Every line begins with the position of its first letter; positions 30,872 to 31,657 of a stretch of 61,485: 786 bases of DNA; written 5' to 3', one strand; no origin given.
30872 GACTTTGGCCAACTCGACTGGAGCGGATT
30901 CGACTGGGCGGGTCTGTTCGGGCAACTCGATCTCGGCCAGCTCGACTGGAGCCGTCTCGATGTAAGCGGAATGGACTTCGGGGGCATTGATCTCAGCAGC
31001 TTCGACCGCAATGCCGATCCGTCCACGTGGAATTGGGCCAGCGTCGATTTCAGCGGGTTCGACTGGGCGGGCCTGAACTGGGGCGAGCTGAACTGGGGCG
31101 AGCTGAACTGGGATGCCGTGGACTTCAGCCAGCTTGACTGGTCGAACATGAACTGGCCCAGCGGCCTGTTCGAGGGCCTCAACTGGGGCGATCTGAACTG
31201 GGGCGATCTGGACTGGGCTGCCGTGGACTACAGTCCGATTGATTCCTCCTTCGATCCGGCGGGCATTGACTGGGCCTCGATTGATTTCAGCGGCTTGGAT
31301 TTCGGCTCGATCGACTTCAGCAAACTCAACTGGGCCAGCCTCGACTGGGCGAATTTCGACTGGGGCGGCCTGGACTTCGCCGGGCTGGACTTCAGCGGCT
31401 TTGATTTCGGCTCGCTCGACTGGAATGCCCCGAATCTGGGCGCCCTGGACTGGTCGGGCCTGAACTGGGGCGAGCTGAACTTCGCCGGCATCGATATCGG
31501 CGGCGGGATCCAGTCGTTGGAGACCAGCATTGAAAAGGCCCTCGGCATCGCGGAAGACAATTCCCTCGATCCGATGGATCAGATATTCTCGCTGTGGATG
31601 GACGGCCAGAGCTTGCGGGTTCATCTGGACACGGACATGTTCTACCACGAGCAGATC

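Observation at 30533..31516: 325-codon Trp/Phe-rich pentapeptide array flanked by 9-nt direct repeats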

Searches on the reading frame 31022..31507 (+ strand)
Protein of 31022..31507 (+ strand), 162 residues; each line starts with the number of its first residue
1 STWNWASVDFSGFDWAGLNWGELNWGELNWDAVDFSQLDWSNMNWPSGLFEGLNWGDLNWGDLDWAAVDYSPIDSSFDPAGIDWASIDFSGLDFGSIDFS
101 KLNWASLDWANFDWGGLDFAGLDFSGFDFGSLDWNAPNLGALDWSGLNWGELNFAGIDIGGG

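Call 37: find_homologous_proteins(query=A1, max_evalue=0.001)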
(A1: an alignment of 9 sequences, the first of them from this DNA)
Query A1 (9 sequences) (162 aa, profile of the alignment): 5 proteins with E <= 0.001 among 5619 candidates.
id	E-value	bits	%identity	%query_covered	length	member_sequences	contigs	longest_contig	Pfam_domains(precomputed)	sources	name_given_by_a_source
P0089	9.7e-22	95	30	77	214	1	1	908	-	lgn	-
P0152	6.1e-21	92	31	77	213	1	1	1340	-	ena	-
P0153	3.4e-19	87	34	60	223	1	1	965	-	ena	-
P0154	2.6e-13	68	29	57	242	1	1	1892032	-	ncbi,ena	-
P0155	9.9e-10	56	49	23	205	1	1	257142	-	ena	-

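Call 54: search_protein_families(library=ncbifam, proteins=[P0154], max_evalue=0.01)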
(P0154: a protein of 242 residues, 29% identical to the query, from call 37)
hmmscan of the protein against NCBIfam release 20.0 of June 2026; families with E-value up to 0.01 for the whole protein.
P0154 (242 aa): 0 families

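Call 55: search_solved_structures(query=A1, max_evalue=1, show_alignments=3)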
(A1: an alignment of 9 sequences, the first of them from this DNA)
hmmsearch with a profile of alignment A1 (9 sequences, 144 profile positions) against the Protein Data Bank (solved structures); distinct sequences matched with E-value up to 1: 21.
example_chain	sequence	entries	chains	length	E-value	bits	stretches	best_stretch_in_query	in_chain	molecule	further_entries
4yfo_A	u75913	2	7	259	2.7e-10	43.2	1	4-135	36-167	beta1_ex1 | 6beta1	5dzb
4yc5_A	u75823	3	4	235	1.3e-08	37.8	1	4-137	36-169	beta1 | beta1 protein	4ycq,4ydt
4yei_A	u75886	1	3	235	1.4e-08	37.7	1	4-137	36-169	beta1mut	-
2w7z_A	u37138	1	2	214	7.1e-08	35.4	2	24-116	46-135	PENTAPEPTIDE REPEAT FAMILY PROTEIN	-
5dns_A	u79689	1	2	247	1.3e-07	34.6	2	28-112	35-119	t1428 beta1 loop design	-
5di5_A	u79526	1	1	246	1.9e-07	34.1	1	37-126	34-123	beta1 t801 loop variant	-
5dra_A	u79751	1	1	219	2.3e-07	33.7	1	9-118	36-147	3beta1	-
5dn0_A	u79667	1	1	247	6.1e-07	32.4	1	38-125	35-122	beta1 t1555 loop variant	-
5dqa_A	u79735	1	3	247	1.1e-06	31.5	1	9-101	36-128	t3284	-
3pss_A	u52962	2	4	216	1.7e-05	27.7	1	30-139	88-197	Qnr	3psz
2j8k_A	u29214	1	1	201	0.00022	24.1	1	29-127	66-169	NP275-NP276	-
2xty_A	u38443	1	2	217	0.0012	21.7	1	50-120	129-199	QNRB1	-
2xtx_A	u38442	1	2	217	0.0013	21.6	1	64-136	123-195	QNRB1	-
2xtw_A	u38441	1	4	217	0.0014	21.5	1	51-118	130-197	QNRB1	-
2xt4_A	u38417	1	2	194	0.0015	21.4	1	7-118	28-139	MCBG-LIKE PROTEIN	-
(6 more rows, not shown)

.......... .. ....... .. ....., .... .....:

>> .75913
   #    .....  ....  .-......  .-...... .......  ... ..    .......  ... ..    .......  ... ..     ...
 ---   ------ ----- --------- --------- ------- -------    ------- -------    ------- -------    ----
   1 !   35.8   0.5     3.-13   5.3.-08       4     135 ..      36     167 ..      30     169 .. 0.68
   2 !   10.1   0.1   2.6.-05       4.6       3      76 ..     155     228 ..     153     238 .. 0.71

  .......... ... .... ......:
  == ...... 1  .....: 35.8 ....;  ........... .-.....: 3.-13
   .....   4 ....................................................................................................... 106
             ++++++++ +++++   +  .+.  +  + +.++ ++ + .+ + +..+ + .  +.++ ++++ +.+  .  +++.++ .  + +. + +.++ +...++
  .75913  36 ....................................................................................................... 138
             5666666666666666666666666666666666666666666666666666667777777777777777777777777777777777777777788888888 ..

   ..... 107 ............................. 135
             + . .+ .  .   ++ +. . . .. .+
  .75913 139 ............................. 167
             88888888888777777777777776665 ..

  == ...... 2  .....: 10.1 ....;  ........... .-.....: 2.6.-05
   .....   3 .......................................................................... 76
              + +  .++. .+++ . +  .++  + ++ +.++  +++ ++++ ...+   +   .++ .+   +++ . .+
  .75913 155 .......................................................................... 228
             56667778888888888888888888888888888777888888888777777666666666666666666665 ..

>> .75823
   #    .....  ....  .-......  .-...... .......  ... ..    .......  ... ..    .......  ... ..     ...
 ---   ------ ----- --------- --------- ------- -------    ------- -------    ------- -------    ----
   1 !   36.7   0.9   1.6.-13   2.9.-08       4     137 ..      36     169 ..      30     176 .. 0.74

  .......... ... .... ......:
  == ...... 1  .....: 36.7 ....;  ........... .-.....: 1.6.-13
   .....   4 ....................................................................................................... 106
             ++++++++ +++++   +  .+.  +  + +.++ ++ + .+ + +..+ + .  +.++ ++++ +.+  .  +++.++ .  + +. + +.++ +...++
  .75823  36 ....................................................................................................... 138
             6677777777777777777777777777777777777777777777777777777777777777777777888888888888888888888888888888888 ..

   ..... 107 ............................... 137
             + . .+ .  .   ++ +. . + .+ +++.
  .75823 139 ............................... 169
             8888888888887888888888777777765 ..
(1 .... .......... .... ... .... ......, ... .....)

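Call 66: list_cluster_members(proteins=[P0154, P0023, P0058, P0028, P0078, P0002, P0005, P0036, P0059, P0083])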
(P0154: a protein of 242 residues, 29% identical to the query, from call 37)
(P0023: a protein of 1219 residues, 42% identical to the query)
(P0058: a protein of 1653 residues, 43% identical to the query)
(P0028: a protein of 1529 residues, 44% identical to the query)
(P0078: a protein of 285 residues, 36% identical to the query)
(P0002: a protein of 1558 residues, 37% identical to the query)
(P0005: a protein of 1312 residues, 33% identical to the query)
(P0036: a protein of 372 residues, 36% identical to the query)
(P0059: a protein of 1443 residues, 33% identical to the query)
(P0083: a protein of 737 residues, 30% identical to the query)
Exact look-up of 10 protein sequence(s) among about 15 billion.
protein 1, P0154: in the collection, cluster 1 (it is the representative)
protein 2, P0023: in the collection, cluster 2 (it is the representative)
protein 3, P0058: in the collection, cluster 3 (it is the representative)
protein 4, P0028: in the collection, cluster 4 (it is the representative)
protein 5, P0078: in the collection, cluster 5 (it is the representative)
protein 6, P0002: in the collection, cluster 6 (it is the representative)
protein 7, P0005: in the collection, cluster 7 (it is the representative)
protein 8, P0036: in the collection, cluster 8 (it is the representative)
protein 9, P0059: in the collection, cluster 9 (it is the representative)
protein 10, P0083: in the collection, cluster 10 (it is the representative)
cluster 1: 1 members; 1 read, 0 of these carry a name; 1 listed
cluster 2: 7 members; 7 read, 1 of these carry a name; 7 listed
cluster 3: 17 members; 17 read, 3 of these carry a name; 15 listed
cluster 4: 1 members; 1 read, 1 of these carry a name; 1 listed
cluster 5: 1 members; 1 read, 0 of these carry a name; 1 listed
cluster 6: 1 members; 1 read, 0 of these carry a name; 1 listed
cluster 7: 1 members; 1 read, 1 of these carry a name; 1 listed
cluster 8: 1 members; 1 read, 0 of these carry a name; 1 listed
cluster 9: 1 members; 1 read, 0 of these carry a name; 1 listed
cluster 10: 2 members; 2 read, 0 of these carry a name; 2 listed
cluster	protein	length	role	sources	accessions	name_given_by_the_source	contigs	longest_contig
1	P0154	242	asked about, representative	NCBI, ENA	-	-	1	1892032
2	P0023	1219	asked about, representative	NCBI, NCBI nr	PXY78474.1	MAG: hypothetical protein CXX81_07570 [Methanobacteriota archaeon] | MAG: hypothetical protein CXX81_07570 [Euryarchaeota archaeon]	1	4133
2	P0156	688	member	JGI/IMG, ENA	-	-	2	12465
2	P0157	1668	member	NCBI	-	-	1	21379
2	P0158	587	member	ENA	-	-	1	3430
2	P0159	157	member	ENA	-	-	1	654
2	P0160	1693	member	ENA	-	-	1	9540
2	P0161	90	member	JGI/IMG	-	-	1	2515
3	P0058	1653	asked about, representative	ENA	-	-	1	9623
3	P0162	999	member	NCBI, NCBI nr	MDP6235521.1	MAG: hypothetical protein QF364_06745, partial [Candidatus Poseidoniaceae archaeon] | hypothetical protein [Candidatus Poseidoniaceae archaeon]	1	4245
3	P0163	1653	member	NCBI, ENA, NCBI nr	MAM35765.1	MAG: hypothetical protein CL988_01195 [Euryarchaeota archaeon] | hypothetical protein [Euryarchaeota archaeon]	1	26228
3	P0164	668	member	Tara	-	strand:- start:3407 stop:5413 length:2007 start_codon:yes stop_codon:yes ...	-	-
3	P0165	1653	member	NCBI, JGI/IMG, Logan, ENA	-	-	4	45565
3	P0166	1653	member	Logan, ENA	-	-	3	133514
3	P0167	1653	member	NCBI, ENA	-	-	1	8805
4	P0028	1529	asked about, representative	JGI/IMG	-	hypothetical protein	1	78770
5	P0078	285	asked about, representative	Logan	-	-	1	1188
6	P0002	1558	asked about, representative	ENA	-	-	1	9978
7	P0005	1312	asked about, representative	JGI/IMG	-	glutamine synthetase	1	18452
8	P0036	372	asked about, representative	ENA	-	-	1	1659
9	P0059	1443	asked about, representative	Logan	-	-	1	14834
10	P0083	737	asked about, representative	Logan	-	-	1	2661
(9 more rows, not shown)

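Call 77: search_protein_families(library=pfam, proteins=[P0160, P0157, P0154], max_evalue=1)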
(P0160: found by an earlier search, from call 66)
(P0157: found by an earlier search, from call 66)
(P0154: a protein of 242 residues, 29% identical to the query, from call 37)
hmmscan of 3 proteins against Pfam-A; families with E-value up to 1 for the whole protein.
P0160 (1693 aa): 3 families
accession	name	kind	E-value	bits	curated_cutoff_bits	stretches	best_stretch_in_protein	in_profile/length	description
PF01469.24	Pentapeptide_2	-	1.1e-06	28.9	26.4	1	1207-1235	4-32/40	Pentapeptide repeats (8 copies)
PF02450.21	LCAT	-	0.0039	16.9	21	1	1551-1585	106-140/392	Lecithin:cholesterol acyltransferase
PF07819.20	PGAP1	-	0.027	14.7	24.3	1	1552-1623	75-139/233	PGAP1-like alpha/beta domain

P0157 (1668 aa): 3 families
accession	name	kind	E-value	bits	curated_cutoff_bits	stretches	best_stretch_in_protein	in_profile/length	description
PF01469.24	Pentapeptide_2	-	1.8e-07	31.4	26.4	1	1182-1210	4-32/40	Pentapeptide repeats (8 copies)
PF02450.21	LCAT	-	0.0041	16.8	21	1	1526-1560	106-140/392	Lecithin:cholesterol acyltransferase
PF07819.20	PGAP1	-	0.19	11.9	24.3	1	1527-1592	75-133/233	PGAP1-like alpha/beta domain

P0154 (242 aa): 1 family
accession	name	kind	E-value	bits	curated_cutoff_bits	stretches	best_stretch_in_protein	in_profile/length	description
PF13156.12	Mrr_cat_2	-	0.039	14.3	22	0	46-73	97-124/127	Restriction endonuclease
